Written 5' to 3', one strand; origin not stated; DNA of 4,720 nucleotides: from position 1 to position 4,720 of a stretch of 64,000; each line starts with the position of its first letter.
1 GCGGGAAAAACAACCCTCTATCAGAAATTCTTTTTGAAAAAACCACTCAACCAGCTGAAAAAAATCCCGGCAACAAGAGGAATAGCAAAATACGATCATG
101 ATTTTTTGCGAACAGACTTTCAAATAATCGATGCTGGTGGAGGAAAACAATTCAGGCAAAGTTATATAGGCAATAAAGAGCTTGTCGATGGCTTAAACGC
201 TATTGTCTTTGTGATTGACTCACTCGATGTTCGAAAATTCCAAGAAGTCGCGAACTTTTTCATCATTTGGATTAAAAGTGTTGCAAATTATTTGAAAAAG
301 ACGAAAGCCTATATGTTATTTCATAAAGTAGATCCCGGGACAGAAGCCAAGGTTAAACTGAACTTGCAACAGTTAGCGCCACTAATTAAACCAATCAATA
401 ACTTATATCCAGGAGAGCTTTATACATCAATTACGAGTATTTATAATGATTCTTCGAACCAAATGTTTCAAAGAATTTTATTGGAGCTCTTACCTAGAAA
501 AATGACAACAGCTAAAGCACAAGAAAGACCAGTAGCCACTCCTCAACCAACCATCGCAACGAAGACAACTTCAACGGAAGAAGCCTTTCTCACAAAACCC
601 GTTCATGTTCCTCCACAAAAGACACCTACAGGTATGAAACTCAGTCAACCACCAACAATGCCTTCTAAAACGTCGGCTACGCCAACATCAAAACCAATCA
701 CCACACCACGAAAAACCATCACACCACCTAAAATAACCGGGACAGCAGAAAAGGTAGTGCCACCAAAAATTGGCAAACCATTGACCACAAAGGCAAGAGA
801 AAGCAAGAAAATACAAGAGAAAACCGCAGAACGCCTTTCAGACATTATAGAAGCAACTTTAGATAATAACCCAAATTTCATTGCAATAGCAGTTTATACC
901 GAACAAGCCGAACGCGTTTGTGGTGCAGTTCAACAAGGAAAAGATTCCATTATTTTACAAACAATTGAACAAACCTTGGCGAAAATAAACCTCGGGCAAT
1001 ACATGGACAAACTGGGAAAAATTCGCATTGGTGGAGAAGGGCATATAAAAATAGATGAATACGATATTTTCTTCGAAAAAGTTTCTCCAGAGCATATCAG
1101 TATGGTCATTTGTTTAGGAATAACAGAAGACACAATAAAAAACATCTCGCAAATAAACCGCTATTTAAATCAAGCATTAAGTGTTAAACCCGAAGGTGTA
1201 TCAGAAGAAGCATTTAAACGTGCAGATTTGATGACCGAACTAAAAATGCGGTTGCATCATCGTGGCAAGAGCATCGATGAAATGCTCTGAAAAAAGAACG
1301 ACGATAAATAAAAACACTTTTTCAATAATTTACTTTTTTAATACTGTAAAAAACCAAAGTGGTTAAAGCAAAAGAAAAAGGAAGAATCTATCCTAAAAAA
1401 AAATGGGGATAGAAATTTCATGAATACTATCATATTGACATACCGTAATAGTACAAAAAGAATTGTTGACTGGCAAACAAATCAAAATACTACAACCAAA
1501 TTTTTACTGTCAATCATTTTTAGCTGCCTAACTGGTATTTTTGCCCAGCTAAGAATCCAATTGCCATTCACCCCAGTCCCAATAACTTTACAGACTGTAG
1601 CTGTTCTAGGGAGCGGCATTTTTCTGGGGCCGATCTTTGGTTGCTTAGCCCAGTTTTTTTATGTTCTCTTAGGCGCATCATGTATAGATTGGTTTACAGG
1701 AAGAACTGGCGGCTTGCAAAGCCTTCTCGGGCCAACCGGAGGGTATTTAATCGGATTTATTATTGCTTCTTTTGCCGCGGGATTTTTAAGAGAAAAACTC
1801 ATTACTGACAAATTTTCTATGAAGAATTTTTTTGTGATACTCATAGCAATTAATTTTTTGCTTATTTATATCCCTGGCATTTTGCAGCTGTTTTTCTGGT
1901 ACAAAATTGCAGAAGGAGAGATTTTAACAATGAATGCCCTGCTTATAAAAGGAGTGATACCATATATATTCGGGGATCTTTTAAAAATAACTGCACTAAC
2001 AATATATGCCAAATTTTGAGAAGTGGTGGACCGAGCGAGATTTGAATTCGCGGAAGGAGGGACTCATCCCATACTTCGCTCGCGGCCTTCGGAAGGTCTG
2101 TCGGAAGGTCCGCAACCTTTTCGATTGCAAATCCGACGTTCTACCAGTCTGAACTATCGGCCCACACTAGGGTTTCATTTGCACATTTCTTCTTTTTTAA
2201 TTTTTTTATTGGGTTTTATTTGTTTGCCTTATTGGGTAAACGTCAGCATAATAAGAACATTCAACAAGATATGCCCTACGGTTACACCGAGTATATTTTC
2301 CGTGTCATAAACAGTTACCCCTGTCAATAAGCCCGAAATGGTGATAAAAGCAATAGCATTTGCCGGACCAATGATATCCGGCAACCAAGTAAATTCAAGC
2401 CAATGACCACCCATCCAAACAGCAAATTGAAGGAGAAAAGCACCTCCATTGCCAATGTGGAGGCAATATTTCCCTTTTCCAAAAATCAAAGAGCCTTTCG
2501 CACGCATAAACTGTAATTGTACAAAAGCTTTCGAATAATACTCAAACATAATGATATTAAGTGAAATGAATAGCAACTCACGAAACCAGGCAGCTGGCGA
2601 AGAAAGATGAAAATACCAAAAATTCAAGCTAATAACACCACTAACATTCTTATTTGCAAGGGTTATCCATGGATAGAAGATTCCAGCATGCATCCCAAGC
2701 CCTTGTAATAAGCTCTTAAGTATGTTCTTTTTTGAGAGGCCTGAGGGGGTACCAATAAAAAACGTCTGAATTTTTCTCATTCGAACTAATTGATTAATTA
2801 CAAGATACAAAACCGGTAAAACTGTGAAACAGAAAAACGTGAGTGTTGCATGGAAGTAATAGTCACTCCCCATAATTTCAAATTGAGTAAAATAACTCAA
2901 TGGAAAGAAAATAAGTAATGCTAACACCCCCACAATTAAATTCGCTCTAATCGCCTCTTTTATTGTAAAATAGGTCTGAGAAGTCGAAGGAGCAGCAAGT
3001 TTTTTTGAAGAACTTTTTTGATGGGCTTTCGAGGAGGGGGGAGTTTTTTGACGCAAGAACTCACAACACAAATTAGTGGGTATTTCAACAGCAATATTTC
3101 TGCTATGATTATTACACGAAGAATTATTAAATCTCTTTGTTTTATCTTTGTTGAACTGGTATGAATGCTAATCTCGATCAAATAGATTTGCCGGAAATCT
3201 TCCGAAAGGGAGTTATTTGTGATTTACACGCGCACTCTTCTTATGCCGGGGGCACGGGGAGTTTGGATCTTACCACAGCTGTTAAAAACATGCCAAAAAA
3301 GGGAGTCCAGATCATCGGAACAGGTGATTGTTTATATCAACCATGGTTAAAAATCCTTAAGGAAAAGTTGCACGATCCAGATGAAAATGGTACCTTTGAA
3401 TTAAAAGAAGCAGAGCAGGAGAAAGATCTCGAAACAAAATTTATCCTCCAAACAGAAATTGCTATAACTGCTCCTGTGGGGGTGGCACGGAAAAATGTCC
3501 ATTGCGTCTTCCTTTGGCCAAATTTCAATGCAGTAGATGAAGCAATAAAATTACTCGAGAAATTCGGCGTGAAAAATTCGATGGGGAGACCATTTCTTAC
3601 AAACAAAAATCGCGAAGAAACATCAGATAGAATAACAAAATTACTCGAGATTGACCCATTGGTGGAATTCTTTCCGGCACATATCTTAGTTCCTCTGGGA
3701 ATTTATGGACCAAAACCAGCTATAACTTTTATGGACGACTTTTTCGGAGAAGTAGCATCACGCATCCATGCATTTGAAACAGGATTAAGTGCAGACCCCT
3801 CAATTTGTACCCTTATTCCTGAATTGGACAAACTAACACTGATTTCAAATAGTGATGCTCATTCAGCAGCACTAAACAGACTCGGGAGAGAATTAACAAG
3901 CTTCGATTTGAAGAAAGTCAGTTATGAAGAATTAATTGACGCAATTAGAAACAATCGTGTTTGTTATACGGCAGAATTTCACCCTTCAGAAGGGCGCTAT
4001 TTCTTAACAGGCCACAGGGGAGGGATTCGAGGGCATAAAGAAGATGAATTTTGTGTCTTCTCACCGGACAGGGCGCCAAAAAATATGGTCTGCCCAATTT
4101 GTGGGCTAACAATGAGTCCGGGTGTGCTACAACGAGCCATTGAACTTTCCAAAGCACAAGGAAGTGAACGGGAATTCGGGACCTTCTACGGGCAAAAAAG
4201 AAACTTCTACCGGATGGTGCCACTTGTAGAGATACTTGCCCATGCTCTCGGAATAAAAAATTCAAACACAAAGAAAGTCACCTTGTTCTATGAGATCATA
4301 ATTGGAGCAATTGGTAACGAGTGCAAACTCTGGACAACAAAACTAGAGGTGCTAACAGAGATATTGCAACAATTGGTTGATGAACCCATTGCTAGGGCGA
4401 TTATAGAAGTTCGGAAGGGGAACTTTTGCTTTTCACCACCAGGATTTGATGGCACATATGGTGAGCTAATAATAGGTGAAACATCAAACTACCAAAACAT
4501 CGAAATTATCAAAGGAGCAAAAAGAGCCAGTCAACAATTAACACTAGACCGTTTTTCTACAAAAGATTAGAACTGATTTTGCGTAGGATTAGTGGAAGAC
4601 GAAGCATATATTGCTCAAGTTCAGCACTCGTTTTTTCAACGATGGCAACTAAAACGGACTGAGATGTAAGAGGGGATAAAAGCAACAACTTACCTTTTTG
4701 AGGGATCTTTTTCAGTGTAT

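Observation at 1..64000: CTCGAG behaves like a highly iterated palindrome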

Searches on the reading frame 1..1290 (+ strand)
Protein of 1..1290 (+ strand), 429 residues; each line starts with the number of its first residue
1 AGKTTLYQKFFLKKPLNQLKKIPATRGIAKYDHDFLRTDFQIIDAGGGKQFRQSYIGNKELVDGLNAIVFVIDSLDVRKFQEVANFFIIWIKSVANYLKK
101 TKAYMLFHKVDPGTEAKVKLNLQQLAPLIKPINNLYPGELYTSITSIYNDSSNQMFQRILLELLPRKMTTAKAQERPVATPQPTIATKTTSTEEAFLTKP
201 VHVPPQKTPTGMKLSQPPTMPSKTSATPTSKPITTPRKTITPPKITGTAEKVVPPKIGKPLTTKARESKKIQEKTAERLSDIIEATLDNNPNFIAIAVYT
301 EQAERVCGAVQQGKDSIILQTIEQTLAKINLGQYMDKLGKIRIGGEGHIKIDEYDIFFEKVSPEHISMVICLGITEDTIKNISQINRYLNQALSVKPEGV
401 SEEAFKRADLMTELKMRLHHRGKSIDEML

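Call 19: search_protein_families(library=pfam, proteins=[window:1-1290:+], max_evalue=0.00001)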
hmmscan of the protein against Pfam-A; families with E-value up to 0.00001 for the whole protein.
window:1-1290:+ (429 aa): 3 families
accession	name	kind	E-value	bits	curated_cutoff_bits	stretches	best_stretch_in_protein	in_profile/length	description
PF04670.18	Gtr1_RagA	-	6.7e-12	45.8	22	1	1-168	10-181/232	Gtr1/RagA G protein conserved region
PF09439.16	SRPRB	-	9.7e-07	28.8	25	1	1-88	14-97/178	Signal recognition particle receptor beta subunit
PF00025.27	Arf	-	8.8e-06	25.7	22.3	0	1-85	25-102/174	ADP-ribosylation factor family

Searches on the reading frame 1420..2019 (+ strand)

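Call 19: search_protein_families(library=pfam, proteins=[window:1420-2019:+], max_evalue=0.00001)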
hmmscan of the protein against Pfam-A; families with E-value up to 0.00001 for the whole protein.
window:1420-2019:+ (199 aa): 1 family
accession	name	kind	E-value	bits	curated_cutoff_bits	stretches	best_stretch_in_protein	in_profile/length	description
PF02632.19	BioY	-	1e-31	110.2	25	1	50-197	1-135/140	BioY family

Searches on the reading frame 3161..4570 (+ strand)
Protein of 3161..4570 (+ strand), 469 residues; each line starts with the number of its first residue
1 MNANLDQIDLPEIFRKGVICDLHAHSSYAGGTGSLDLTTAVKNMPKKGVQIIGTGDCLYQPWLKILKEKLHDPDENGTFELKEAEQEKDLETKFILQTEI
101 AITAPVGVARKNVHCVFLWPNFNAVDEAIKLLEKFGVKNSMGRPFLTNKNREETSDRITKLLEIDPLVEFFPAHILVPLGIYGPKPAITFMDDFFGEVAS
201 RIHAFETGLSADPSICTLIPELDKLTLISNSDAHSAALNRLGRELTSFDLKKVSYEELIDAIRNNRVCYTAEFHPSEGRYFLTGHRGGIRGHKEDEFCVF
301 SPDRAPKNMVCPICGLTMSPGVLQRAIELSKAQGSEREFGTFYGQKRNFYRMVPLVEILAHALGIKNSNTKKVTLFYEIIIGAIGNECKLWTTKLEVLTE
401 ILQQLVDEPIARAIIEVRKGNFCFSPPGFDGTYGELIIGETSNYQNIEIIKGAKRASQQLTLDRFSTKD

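Call 7: search_protein_families(library=ncbifam, proteins=[window:3161-4570:+])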
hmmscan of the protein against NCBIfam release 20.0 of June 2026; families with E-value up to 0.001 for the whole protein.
window:3161-4570:+ (469 aa): 1 family
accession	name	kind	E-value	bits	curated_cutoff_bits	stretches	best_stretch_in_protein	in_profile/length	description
TIGR00375.1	TIGR00375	hypoth_equivalog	1.6e-25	90.3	326.6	1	200-435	155-373/374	TIGR00375 family protein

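Call 19: search_protein_families(library=pfam, proteins=[window:3161-4570:+], max_evalue=0.00001)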
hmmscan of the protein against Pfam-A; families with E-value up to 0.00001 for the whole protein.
window:3161-4570:+ (469 aa): 0 families

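Call 58: find_homologous_proteins(query=window:3161-4570:+, max_evalue=1e-40)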
Query window:3161-4570:+ (469 aa): 3781 proteins with E <= 1e-40 among 8000 candidates; the best 120 are listed.
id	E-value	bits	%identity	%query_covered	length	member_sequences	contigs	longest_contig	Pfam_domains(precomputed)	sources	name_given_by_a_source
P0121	0.0e+0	1059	98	100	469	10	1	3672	PF27218.1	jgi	-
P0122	4.1e-278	940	86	99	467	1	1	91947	-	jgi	-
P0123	2.0e-246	836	75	99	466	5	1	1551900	PF27218.1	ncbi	ncbi:MAG: hypothetical protein HZR80_02630 [Candidatus Heimdallarchaeota archaeon]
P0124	1.7e-241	820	74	99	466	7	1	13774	PF27218.1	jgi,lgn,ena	-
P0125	4.4e-241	818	75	99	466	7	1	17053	PF27218.1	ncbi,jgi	-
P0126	4.5e-237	805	73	99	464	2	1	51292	PF27218.1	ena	-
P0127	6.8e-237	804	72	99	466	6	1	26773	PF27218.1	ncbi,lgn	-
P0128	5.1e-235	798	74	99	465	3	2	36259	PF27218.1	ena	-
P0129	7.8e-234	794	72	99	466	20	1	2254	PF27218.1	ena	-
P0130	2.1e-233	793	72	99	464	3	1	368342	PF27218.1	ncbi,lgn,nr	ncbi:MAG: hypothetical protein EAX90_00725 [Candidatus Heimdallarchaeota archaeon]|nr:hypothetical p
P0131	3.9e-233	792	73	98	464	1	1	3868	PF27218.1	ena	-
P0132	4.9e-233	792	74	98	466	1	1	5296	PF27218.1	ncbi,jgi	ncbi:MAG: endonuclease Q family protein [Candidatus Heimdallarchaeota archaeon]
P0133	6.0e-232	788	72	99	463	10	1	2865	PF27218.1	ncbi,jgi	ncbi:MAG: endonuclease Q family protein [Candidatus Heimdallarchaeota archaeon]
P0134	8.7e-232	787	73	99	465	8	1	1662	PF27218.1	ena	-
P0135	2.4e-231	786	72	99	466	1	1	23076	PF27218.1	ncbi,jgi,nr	ncbi:MAG: hypothetical protein FK734_12110 [Asgard group archaeon]|nr:hypothetical protein [Asgard g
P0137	1.7e-226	770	70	97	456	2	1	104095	PF27218.1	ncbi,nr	ncbi:MAG: hypothetical protein GF308_21015 [Candidatus Heimdallarchaeota archaeon]|nr:hypothetical p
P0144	9.9e-203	692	64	99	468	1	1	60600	PF27218.1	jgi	jgi:PHP family Zn ribbon phosphoesterase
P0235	1.5e-118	414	45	94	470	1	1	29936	-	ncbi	ncbi:MAG: endonuclease Q family protein [Candidatus Hodarchaeales archaeon]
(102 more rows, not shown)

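Call 59: find_encoding_contigs(protein=P0122, flank=10000, max_places=2)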
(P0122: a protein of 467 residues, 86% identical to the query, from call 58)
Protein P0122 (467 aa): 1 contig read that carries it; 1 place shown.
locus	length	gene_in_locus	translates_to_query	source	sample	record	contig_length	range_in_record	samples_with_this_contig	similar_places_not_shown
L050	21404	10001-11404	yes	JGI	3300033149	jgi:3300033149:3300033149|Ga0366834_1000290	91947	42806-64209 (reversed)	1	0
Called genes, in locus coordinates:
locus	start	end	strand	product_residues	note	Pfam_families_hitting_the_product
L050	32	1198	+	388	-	PF00561:Abhydrolase_1 (weak), PF02089:Palm_thioest (weak), PF06028:DUF915 (weak), PF07819:PGAP1 (weak), PF24096:DUF7379 (weak)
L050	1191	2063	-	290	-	PF08271:Zn_Ribbon_TF (faint), PF10005:Zn_ribbon_DZR_6 (faint), PF13240:Zn_Ribbon_1 (weak), PF13248:Zn_ribbon_3 (faint), PF17032:Zn_ribbon_15 (faint), PF24463:DUF7577 (weak), PF12773:DZR, PF12172:zf-ChsH2 (weak), +2 more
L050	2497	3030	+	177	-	PF03259:Robl_LC7, PF08923:MAPKK1_Int (weak)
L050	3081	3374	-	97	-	PF16672:LAMTOR5 (weak), PF03259:Robl_LC7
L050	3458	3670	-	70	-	PF13597:NRDD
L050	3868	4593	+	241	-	-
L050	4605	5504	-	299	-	-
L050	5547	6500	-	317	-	-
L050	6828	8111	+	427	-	PF00025:Arf, PF04670:Gtr1_RagA, PF09439:SRPRB (weak)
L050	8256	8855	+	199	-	PF02632:BioY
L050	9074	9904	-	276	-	-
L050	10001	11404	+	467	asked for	-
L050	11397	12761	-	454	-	PF03259:Robl_LC7 (faint)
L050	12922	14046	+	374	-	PF13183:Fer4_8, PF12838:Fer4_7 (weak), PF13484:Fer4_16 (weak), PF13534:Fer4_17 (weak), PF02754:CCG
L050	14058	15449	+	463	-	PF01565:FAD_binding_4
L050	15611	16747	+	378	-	PF04055:Radical_SAM, PF13353:Fer4_12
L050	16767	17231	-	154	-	-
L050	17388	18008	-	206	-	PF00009:GTP_EFTU (faint), PF01926:MMR_HSR1, PF02421:FeoB_N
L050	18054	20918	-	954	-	PF00270:DEAD, PF04851:ResIII, PF00271:Helicase_C, PF19306:WHD_Lhr, PF08494:DEAD_assoc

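Call 60: find_encoding_contigs(protein=P0123, flank=10000, max_places=2)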
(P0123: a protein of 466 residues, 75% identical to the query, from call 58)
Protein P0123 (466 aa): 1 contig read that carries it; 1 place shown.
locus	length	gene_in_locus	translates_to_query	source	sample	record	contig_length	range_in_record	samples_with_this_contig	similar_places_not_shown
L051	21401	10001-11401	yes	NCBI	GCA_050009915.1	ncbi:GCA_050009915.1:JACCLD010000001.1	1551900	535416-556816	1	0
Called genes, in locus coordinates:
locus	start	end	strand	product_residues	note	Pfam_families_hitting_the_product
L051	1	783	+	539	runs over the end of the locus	PF14528:LAGLIDADG_3 (faint)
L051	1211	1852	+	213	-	-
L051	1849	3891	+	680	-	-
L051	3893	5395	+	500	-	-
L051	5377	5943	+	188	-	-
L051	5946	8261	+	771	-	PF00270:DEAD, PF04851:ResIII, PF00271:Helicase_C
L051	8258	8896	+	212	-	-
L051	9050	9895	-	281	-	-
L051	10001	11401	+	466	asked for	PF27218:MJ0043_C (weak)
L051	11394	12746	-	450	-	-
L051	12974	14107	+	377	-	PF13183:Fer4_8, PF13237:Fer4_10 (weak), PF12838:Fer4_7 (weak), PF13534:Fer4_17 (weak), PF02754:CCG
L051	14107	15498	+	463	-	PF01565:FAD_binding_4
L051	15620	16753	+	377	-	PF04055:Radical_SAM, PF13353:Fer4_12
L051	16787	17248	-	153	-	-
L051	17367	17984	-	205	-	PF01926:MMR_HSR1, PF02421:FeoB_N, PF00009:GTP_EFTU (weak)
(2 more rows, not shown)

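Call 61: find_encoding_contigs(protein=P0130, flank=10000, max_places=2)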
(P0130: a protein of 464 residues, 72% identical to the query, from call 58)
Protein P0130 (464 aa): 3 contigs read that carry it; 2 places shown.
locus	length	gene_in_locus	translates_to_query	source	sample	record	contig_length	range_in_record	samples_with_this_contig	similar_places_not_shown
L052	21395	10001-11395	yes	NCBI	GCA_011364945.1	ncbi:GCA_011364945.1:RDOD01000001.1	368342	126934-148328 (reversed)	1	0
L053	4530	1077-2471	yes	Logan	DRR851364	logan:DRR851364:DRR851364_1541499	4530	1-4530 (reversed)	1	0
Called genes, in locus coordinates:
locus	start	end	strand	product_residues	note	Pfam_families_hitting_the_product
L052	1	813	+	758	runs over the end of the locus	-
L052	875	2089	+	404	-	PF01411:tRNA-synt_2c, PF07973:tRNA_SAD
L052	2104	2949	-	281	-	PF27109:SMCR8_C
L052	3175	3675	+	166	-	PF08923:MAPKK1_Int (weak), PF03259:Robl_LC7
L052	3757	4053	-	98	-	PF16672:LAMTOR5 (weak), PF03259:Robl_LC7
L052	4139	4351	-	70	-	PF13597:NRDD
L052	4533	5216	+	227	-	-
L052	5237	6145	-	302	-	-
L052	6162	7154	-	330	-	-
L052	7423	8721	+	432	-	PF00025:Arf, PF04670:Gtr1_RagA, PF09439:SRPRB (weak)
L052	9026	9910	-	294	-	-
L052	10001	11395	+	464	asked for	PF27218:MJ0043_C (weak)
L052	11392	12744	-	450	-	-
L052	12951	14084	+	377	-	PF13183:Fer4_8, PF12838:Fer4_7 (weak), PF13534:Fer4_17, PF02754:CCG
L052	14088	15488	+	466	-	PF01565:FAD_binding_4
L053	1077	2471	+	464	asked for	PF27218:MJ0043_C (weak)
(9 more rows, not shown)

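Call 62: find_encoding_contigs(protein=P0137, flank=10000, max_places=2)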
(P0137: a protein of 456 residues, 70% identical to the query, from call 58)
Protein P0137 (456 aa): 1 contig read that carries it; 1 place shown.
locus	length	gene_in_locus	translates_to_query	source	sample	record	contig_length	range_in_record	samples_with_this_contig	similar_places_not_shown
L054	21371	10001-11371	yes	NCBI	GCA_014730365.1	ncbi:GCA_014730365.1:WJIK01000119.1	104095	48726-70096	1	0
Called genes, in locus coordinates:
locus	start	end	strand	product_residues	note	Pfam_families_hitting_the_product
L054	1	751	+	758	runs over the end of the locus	-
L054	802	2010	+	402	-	PF01411:tRNA-synt_2c, PF07973:tRNA_SAD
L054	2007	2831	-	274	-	PF27109:SMCR8_C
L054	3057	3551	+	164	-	PF08923:MAPKK1_Int (weak), PF03259:Robl_LC7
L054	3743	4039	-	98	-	PF16672:LAMTOR5 (weak), PF03259:Robl_LC7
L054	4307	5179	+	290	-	-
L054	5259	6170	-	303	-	PF04893:Yip1 (weak)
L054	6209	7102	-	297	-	-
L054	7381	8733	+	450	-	PF00025:Arf, PF04670:Gtr1_RagA, PF09439:SRPRB (weak)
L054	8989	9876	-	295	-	-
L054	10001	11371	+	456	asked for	PF27218:MJ0043_C (weak)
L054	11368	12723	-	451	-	-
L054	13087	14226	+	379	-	PF13183:Fer4_8, PF13534:Fer4_17 (weak), PF02754:CCG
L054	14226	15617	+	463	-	PF01565:FAD_binding_4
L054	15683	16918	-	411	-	PF09376:NurA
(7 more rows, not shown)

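Call 64: find_encoding_contigs(protein=P0144, flank=10000, max_places=1)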
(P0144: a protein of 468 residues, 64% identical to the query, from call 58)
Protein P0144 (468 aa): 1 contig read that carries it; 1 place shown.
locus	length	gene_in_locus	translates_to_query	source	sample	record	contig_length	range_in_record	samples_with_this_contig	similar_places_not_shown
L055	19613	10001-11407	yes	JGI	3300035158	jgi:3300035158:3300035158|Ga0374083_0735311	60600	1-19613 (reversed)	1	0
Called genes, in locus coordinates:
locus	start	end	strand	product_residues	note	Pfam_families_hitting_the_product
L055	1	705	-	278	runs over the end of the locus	PF27109:SMCR8_C (weak)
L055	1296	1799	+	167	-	PF08923:MAPKK1_Int (weak), PF03259:Robl_LC7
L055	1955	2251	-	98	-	PF16672:LAMTOR5, PF03259:Robl_LC7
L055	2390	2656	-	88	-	PF13597:NRDD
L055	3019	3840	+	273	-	-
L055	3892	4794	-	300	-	PF04893:Yip1 (weak)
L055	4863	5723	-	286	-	-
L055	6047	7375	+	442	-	PF00025:Arf, PF04670:Gtr1_RagA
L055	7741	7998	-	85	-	-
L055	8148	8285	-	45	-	-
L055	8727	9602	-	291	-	-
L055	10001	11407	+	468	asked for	PF27218:MJ0043_C (faint)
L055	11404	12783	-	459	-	-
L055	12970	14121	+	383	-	PF13183:Fer4_8, PF12838:Fer4_7 (weak), PF13534:Fer4_17, PF02754:CCG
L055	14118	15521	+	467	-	PF01565:FAD_binding_4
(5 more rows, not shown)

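Call 65: find_encoding_contigs(protein=P0235, flank=10000, max_places=1)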
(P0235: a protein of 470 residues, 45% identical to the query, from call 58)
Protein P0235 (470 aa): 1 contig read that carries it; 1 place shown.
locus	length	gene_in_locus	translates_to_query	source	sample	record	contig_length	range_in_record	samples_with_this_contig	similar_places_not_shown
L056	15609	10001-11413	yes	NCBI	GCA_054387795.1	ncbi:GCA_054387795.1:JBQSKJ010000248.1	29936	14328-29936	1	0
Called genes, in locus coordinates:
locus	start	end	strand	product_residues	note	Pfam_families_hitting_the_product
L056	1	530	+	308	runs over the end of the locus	PF13240:Zn_Ribbon_1 (weak), PF04893:Yip1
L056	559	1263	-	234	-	PF01872:RibD_C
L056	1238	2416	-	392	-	PF01979:Amidohydro_1, PF07969:Amidohydro_3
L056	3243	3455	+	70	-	-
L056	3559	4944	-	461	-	PF01212:Beta_elim_lyase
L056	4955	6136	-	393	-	PF00155:Aminotran_1_2, PF00266:Aminotran_5 (weak), PF01053:Cys_Met_Meta_PP (faint), PF01041:DegT_DnrJ_EryC1 (weak)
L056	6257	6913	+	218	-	PF02545:Maf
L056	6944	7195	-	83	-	-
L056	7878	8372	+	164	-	-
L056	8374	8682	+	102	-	-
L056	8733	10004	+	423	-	PF11704:Folliculin (weak)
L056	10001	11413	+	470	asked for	-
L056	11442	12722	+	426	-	PF04894:Nre_N, PF04895:Nre_C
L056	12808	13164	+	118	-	-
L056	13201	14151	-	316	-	PF01008:IF-2B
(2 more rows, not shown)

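Call 66: find_encoding_contigs(protein=P0121, flank=10000, max_places=3)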
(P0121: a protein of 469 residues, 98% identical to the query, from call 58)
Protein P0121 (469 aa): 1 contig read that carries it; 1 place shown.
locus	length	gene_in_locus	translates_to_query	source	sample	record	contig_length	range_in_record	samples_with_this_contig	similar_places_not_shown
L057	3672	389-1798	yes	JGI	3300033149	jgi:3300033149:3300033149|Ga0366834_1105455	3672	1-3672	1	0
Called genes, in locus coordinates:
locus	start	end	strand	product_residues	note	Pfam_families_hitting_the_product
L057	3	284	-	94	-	?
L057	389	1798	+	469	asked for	PF27218:MJ0043_C (weak)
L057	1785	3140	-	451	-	-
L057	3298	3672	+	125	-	?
